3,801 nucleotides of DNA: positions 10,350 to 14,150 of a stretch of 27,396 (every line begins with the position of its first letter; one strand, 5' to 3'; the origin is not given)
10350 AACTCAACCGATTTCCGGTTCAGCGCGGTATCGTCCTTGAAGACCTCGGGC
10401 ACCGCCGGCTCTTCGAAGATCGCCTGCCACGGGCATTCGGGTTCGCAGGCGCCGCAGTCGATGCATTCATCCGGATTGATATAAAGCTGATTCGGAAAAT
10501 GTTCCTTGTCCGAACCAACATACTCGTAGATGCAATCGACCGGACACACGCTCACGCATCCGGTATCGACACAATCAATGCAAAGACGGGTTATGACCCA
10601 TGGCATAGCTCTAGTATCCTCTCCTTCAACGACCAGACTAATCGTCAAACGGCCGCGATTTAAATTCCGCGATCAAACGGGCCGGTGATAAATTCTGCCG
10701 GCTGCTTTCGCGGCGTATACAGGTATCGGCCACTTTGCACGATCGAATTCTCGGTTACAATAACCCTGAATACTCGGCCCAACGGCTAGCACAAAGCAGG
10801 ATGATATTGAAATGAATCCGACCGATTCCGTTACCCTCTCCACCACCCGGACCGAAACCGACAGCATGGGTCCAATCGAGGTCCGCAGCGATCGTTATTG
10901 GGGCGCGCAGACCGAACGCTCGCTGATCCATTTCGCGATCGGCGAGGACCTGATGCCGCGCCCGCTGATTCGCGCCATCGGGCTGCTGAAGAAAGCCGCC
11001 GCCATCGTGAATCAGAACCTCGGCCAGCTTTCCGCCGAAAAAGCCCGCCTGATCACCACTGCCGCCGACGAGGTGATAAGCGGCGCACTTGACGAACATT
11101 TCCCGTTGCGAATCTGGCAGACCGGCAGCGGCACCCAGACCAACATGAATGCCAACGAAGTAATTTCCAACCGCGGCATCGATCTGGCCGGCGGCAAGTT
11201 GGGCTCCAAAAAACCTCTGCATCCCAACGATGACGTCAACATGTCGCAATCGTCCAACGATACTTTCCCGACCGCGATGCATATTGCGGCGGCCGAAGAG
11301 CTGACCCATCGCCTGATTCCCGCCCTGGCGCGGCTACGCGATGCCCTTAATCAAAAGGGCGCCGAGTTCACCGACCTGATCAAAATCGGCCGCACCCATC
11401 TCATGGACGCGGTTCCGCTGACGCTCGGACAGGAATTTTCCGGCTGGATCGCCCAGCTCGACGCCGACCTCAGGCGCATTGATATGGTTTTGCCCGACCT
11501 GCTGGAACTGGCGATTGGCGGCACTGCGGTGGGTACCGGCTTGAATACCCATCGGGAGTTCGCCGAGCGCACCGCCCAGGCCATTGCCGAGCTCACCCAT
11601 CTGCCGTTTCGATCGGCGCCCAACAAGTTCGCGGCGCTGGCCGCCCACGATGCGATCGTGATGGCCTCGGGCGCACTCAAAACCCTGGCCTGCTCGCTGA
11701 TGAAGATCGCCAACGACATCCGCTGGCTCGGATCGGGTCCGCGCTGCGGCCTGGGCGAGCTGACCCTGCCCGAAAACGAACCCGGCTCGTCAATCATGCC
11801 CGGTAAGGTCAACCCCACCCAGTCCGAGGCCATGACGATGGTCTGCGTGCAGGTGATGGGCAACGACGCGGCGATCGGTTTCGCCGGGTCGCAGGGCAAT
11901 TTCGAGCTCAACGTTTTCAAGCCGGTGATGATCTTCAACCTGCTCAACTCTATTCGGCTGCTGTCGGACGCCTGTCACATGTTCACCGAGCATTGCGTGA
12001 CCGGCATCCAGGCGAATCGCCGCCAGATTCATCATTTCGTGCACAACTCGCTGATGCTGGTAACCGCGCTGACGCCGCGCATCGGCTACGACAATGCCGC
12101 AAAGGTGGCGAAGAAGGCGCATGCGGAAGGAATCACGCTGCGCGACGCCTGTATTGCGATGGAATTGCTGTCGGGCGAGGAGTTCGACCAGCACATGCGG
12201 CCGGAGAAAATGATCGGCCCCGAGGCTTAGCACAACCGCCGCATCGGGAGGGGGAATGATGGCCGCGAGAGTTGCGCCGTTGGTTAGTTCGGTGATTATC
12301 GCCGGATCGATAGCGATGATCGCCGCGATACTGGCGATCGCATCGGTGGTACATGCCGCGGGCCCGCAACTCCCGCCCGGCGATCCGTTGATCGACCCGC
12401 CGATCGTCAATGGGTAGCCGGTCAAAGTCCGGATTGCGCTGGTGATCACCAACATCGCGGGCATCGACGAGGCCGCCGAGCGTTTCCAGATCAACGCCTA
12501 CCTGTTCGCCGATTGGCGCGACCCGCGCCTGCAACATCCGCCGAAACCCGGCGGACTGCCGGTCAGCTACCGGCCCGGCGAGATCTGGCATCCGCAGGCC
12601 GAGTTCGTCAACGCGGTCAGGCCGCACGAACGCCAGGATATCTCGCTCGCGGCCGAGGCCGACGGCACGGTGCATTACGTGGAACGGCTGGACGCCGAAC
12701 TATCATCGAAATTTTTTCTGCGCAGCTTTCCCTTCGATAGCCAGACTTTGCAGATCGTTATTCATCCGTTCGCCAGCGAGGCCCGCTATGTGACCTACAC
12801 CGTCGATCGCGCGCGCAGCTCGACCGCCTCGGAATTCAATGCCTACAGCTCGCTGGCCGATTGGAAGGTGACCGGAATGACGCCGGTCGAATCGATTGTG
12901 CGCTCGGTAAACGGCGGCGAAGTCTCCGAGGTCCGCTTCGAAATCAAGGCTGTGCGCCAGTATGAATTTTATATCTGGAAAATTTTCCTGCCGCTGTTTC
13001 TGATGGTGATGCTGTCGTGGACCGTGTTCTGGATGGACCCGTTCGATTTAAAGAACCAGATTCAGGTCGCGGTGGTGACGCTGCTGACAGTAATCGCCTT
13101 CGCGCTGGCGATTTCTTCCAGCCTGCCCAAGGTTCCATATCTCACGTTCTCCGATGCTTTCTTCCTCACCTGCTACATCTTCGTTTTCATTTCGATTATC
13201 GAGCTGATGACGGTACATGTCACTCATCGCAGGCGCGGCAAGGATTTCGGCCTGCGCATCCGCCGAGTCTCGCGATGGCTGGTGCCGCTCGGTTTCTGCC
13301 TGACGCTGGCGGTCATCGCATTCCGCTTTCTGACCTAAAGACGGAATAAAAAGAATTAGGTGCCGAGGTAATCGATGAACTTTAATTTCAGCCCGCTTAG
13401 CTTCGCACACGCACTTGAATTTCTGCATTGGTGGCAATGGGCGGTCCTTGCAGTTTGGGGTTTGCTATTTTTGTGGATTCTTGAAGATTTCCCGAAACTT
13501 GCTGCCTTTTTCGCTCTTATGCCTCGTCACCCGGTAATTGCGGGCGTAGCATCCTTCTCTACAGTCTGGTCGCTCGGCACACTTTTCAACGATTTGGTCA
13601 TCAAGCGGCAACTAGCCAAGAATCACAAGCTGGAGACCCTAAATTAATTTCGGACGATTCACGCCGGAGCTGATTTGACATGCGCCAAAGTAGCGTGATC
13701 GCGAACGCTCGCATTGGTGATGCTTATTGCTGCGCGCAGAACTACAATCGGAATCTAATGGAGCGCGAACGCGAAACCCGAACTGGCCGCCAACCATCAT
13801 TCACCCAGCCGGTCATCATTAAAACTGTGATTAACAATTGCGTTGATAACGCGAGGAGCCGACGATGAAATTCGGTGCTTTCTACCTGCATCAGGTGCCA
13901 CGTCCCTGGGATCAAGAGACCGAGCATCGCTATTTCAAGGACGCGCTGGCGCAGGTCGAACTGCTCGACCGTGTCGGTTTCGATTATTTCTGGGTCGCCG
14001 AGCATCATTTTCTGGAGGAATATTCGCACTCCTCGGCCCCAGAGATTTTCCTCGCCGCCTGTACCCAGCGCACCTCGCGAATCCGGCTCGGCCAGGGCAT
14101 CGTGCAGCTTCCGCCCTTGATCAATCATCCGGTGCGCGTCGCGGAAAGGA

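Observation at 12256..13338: Pentameric ligand-gated ion channel gene whose signal peptide is separated from the channel body by an in-frame amber codon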

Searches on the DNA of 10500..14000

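Call 27: search_rna_families(source=window, start=10500, end=14000, threshold=evalue, max_evalue=1)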
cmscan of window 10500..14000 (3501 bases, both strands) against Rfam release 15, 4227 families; matches with E-value up to 1: 0.
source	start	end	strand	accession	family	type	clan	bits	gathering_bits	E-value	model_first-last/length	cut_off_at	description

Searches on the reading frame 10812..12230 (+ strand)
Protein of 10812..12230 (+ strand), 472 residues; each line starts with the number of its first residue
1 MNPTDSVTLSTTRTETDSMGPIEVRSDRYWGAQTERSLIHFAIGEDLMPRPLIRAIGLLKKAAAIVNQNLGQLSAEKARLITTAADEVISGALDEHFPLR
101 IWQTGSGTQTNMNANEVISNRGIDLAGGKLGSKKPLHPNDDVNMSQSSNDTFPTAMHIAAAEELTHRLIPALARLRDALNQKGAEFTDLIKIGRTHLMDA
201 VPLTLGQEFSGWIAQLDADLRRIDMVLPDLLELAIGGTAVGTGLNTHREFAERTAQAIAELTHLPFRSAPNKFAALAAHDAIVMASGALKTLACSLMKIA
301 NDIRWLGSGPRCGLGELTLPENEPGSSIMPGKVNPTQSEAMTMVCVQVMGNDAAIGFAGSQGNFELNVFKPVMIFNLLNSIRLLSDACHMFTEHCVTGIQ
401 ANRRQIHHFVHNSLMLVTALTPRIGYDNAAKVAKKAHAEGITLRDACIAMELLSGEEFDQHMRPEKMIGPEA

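Call 4: search_protein_families(library=pfam, proteins=[window:10812-12230:+], max_evalue=0.01)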
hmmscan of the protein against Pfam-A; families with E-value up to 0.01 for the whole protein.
window:10812-12230:+ (472 aa): 2 families
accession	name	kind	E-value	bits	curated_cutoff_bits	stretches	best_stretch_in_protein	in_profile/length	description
PF00206.25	Lyase_1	-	1.9e-111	372.8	27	1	20-350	1-312/312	Lyase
PF10415.14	FumaraseC_C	-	6.2e-23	81.4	32.5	1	416-468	1-53/54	Fumarase C C-terminus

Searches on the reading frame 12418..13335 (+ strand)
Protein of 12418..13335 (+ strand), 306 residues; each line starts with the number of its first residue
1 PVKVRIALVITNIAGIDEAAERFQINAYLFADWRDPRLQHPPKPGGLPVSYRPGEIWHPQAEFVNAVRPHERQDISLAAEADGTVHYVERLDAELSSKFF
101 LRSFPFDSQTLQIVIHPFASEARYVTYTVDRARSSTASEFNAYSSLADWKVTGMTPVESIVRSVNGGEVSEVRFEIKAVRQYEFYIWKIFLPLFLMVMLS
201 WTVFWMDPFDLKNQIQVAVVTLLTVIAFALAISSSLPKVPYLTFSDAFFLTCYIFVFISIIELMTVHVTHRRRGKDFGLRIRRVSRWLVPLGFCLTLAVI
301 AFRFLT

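Call 45: predict_structure(alignment_id=A3)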
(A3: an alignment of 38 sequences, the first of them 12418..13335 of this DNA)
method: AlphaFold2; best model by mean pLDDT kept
length: 306 residues; sequences in the alignment: 38
mean_pLDDT: 81.7   pTM: 0.71
mean pLDDT of the five models: 81.7, 80.8, 79.4, 77.9, 77.2
residues with pLDDT >= 90: 74; 70-90: 191; 50-70: 36; < 50: 5
segments of 3 or more residues with pLDDT < 50: 142-146
pLDDT, mean of each block of 10 residues (from residue 1): 91 80 90 93 88 90 88 91 94 85 75 86 87 71 55 85 79 87 81 84 66 74 78 67 83 84 75 69 81 92 84
secondary structure, 60 per line:
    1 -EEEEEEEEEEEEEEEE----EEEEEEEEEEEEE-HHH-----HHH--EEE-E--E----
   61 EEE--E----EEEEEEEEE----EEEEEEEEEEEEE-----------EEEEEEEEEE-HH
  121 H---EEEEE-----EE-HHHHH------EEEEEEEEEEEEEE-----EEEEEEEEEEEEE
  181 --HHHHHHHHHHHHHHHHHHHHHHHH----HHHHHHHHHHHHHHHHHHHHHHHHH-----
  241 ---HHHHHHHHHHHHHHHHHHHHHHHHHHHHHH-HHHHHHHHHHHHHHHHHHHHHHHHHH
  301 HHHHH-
elements in order: E2-17 E22-34 E49-51 E61-63 E71-79 E84-96 E108-117 E125-129 H138-142 E149-162 E168-180 H183-206 H211-235 H244-273 H275-305

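Call 47: fold_search(model_id=the predicted structure, library=pdb)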
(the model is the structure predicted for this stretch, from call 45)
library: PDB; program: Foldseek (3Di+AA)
matches with E <= 10: 1782; with E <= 0.001: 1105
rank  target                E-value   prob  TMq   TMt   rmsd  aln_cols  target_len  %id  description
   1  6f0j_A                3.1e-27  1.00  0.85  0.84   2.9       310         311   29  GLIC mutant E26A (released 2018-01-10)
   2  6f10_A                3.4e-27  1.00  0.86  0.84   2.9       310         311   29  GLIC mutant D88N (released 2018-01-10)
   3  6f12_A                3.8e-27  1.00  0.85  0.84   2.9       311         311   29  GLIC mutant E181A (released 2018-01-10)
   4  6f0u_A                5.4e-27  1.00  0.86  0.84   2.9       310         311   29  GLIC mutant E35A (released 2018-01-10)
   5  6f0i_A                5.4e-27  1.00  0.85  0.84   2.9       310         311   29  GLIC mutant E26A (released 2018-01-10)
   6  6f15_A                5.7e-27  1.00  0.85  0.84   2.9       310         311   29  GLIC mutant H127Q (released 2018-01-10)
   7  6f11_A                7.2e-27  1.00  0.85  0.84   2.9       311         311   29  GLIC mutant D86A (released 2018-01-10)
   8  5mvm_A                7.6e-27  1.00  0.85  0.84   3.0       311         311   29  X-ray structure of the F14'A -N15'A double mutant of GLIC in complex with propofol (released 2018-03-14)
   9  4ila_E                9.0e-27  1.00  0.86  0.85   2.8       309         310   29  The pentameric ligand-gated ion channel GLIC A237F in complex with Cesium (released 2013-02-20)
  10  6f13_A                9.0e-27  1.00  0.85  0.84   2.9       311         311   29  GLIC mutant E75A (released 2018-01-10)
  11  6f0v_A                9.6e-27  1.00  0.85  0.84   2.9       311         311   29  GLIC mutant E82Q (released 2018-01-10)
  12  6f0z_A                1.0e-26  1.00  0.85  0.84   2.9       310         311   29  GLIC mutant D88N (released 2018-01-10)
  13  6hyw_A                1.1e-26  1.00  0.86  0.84   2.9       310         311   29  THE GLIC PENTAMERIC LIGAND-GATED ION CHANNEL MUTANT Y119F (released 2018-12-19)
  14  6f0m_A                1.2e-26  1.00  0.85  0.84   2.9       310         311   29  GLIC mutant E35Q (released 2018-01-10)
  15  6hz1_A                1.2e-26  1.00  0.85  0.84   2.9       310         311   29  THE GLIC PENTAMERIC LIGAND-GATED ION CHANNEL MUTANT E243C (released 2018-12-19)
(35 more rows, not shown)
